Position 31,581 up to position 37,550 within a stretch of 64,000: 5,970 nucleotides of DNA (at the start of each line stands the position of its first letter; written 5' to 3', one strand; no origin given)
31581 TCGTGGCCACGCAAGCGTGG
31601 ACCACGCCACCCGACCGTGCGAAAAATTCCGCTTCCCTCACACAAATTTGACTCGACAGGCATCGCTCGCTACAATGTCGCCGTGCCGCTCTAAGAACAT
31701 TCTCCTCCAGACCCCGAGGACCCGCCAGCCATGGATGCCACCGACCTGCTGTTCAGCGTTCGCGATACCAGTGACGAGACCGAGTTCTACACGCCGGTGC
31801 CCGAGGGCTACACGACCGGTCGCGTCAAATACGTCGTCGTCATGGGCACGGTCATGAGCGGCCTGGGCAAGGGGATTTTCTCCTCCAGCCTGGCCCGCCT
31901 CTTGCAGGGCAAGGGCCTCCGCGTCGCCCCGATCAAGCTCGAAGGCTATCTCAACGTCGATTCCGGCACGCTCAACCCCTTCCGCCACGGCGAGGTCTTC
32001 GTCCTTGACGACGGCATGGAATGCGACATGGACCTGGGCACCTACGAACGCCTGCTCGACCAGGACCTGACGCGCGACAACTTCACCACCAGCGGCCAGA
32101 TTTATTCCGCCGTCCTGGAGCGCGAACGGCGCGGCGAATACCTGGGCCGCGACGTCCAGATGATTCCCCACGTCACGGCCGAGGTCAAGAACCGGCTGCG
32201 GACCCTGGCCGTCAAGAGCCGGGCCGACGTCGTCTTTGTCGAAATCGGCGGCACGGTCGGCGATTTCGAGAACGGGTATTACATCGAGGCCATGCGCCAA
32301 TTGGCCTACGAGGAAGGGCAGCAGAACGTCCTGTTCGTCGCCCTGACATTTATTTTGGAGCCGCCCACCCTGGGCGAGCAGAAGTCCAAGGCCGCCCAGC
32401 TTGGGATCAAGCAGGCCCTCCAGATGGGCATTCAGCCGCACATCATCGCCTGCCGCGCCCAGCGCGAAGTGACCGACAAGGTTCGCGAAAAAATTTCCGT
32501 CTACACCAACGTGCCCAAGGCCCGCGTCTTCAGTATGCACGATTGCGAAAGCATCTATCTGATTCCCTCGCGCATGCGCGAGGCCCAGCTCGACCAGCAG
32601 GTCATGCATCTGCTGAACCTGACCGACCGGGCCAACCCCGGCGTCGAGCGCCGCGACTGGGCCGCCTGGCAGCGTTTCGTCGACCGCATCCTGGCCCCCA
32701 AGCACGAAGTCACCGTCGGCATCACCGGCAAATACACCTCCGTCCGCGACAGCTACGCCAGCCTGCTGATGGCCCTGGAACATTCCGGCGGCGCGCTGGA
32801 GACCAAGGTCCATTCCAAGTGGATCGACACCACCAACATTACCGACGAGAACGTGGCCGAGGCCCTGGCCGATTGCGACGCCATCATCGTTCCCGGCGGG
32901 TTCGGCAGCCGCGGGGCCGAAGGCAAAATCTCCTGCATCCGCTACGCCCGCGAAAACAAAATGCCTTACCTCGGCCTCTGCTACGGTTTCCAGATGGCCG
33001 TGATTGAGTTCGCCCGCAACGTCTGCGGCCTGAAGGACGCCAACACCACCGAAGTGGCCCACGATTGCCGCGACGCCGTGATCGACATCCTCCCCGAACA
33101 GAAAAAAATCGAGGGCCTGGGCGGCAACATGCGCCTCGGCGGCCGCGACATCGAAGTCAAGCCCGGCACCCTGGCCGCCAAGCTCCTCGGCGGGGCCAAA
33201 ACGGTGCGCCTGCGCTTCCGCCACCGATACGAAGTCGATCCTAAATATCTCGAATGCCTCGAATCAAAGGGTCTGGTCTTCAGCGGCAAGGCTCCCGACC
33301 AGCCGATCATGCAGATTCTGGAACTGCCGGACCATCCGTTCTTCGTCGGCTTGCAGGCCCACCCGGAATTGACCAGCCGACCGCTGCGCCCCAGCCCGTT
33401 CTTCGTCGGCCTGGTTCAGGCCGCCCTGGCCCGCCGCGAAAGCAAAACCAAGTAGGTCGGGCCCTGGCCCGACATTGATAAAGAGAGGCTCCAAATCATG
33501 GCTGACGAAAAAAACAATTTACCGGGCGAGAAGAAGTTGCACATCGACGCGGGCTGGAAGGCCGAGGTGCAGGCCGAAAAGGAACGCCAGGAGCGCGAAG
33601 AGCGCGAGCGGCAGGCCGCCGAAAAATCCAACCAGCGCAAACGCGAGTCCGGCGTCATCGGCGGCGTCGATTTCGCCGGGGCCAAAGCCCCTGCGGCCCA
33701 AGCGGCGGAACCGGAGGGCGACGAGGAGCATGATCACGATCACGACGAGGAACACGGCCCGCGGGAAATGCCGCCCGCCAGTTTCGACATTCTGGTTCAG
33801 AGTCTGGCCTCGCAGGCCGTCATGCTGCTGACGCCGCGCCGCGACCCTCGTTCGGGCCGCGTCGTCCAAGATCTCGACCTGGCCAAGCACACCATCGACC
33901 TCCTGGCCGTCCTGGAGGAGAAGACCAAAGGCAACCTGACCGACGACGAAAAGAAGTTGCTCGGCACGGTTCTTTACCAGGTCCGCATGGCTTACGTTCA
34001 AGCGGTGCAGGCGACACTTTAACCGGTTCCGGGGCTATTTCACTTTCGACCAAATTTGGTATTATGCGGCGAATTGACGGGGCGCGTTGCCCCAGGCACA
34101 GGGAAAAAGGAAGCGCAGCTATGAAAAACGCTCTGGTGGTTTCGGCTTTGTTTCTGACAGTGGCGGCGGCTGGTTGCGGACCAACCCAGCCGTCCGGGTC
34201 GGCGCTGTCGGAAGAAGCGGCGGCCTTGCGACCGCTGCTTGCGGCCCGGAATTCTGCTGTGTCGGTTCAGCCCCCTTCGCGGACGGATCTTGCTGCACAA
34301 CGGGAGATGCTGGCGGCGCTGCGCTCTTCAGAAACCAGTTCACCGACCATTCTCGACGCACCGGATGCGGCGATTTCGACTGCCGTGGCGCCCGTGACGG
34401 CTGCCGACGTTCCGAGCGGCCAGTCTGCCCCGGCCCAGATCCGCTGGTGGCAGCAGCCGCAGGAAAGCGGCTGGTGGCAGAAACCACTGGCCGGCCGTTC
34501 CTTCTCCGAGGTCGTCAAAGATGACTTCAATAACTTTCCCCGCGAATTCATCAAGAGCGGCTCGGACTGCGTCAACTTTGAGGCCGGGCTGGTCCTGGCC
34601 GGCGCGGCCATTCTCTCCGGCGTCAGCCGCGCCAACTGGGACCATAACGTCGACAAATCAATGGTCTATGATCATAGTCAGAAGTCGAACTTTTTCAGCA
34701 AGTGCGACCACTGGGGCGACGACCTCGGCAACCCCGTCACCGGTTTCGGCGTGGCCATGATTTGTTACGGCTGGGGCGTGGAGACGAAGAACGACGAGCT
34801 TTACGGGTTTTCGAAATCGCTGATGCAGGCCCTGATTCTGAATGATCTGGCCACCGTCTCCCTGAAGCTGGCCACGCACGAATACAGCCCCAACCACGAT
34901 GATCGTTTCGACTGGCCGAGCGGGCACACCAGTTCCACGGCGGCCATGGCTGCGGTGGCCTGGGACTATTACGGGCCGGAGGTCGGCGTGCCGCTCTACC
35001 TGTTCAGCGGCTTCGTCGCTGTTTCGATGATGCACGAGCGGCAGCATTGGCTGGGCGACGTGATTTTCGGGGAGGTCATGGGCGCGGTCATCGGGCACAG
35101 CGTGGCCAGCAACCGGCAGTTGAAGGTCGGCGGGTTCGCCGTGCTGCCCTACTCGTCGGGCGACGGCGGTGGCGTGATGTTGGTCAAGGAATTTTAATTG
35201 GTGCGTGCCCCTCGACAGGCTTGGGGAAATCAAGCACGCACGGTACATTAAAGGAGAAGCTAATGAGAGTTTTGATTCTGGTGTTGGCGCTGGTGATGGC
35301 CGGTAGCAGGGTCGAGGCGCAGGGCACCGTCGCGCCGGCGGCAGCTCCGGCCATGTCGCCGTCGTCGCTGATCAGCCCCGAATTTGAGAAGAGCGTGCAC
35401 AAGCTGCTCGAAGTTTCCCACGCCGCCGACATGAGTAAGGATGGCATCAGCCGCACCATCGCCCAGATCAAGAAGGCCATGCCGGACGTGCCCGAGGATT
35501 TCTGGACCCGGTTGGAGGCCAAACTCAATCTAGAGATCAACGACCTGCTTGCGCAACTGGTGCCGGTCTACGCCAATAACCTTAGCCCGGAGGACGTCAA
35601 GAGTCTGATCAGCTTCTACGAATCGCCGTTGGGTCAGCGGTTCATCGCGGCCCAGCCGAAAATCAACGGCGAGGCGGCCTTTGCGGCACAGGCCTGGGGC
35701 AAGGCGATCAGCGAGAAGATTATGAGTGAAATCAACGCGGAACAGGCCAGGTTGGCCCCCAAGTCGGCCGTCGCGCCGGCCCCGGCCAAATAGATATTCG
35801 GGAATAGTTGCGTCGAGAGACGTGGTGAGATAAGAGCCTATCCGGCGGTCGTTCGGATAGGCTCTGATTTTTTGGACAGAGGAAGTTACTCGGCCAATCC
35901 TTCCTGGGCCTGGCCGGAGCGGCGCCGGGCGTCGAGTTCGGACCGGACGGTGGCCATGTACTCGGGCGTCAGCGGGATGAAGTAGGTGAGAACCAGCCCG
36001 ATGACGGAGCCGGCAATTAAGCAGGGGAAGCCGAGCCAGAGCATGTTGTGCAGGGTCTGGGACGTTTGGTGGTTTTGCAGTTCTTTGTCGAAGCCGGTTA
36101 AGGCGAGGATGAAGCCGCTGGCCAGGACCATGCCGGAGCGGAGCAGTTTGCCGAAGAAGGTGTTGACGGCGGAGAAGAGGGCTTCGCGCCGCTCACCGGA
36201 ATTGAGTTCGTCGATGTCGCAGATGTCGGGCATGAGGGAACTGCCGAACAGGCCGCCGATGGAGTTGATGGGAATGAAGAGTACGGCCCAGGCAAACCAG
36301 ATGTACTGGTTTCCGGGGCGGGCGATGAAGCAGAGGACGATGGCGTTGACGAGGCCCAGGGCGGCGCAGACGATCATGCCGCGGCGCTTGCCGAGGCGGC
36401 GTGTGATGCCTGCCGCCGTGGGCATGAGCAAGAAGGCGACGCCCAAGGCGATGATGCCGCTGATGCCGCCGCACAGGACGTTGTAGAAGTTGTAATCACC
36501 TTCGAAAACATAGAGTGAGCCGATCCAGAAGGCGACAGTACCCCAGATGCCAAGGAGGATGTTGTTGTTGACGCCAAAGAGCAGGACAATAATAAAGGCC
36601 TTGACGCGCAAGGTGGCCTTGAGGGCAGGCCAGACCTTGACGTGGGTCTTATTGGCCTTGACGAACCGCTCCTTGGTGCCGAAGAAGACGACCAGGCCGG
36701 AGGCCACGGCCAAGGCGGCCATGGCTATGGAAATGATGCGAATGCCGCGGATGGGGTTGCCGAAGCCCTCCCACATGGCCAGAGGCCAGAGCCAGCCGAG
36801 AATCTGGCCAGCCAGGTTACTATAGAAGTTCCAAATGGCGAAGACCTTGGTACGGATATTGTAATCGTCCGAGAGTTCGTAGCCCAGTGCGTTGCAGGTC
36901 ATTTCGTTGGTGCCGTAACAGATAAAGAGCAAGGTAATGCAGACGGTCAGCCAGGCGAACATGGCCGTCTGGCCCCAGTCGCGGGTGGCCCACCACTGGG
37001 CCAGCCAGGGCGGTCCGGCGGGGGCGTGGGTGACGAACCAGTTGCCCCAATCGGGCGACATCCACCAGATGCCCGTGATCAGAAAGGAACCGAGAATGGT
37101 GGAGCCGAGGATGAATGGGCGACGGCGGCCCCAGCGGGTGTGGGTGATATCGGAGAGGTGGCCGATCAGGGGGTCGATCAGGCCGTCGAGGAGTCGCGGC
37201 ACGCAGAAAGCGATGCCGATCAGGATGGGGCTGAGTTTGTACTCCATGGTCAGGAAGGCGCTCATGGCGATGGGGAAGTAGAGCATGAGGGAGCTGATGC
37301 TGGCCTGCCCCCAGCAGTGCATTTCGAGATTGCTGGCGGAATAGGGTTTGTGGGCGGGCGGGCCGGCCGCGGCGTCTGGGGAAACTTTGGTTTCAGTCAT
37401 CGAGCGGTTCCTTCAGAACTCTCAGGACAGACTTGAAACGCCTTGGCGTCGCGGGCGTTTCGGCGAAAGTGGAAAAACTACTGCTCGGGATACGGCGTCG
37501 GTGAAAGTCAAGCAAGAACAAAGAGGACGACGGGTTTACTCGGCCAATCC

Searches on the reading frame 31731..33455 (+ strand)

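Call 27: search_protein_families(library=pfam, proteins=[window:31731-33455:+], max_evalue=0.0001)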
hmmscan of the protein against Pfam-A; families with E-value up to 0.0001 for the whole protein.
window:31731-33455:+ (574 aa): 3 families
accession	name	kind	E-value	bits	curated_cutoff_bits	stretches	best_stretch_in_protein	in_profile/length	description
PF06418.20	CTP_synth_N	-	2.3e-101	339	26.1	1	33-297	1-265/265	CTP synthase N-terminus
PF00117.34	GATase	-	1.3e-35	123.3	22.8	1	338-563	2-189/190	Glutamine amidotransferase class-I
PF07722.19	Peptidase_C26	-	6.9e-06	26.4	20.5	1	400-546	95-219/219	Peptidase C26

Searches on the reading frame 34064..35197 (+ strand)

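Call 25: search_protein_families(library=pfam, proteins=[window:34064-35197:+], max_evalue=0.001)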
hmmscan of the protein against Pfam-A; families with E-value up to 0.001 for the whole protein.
window:34064-35197:+ (377 aa): 1 family
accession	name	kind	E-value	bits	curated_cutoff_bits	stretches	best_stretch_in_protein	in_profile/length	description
PF01569.27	PAP2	-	3.2e-09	37.1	27.2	1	276-347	39-121/130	PAP2 superfamily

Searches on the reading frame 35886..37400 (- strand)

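Call 25: search_protein_families(library=pfam, proteins=[window:35886-37400:-], max_evalue=0.001)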
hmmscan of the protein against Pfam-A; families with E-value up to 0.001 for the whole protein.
window:35886-37400:- (504 aa): 2 families
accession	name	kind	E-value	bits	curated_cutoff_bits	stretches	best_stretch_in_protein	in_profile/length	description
PF13347.12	MFS_2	-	2.2e-56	191.7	27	1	31-478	5-426/427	MFS/sugar transport protein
PF07690.21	MFS_1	-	3.3e-10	39.9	33.4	1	40-387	12-314/347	Major Facilitator Superfamily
